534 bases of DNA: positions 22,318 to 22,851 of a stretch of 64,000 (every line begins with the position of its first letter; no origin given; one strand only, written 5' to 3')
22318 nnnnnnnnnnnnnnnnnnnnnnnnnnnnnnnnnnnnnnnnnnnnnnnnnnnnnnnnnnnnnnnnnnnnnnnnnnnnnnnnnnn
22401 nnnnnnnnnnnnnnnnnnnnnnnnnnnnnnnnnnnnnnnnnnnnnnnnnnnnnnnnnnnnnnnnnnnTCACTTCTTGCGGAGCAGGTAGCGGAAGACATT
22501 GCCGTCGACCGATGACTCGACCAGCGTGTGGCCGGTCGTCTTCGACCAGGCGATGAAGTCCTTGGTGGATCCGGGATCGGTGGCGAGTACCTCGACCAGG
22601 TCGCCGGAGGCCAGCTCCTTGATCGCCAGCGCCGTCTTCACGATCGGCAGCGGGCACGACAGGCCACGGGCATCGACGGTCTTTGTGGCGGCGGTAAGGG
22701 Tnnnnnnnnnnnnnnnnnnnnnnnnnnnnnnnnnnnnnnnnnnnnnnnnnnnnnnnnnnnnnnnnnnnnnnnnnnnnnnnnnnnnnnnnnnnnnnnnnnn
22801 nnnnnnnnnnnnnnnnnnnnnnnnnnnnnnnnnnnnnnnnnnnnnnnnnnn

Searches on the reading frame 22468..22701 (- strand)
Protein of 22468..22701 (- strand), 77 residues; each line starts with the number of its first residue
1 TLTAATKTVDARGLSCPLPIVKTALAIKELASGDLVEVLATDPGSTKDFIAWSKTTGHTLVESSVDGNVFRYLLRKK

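Call 78: search_protein_families(library=ncbifam, proteins=[window:22468-22701:-], max_evalue=0.00001)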
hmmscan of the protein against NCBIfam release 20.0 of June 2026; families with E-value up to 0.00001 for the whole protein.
window:22468-22701:- (77 aa): 2 families
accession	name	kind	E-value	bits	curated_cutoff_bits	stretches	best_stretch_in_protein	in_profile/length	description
NF001423.0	PRK00299.1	equivalog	2.1e-15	56.3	78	1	4-77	7-80/82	sulfurtransferase TusA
NF008242.0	PRK11018.1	equivalog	5.7e-11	41.9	79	1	6-76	8-78/78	sulfurtransferase-like selenium metabolism protein YedF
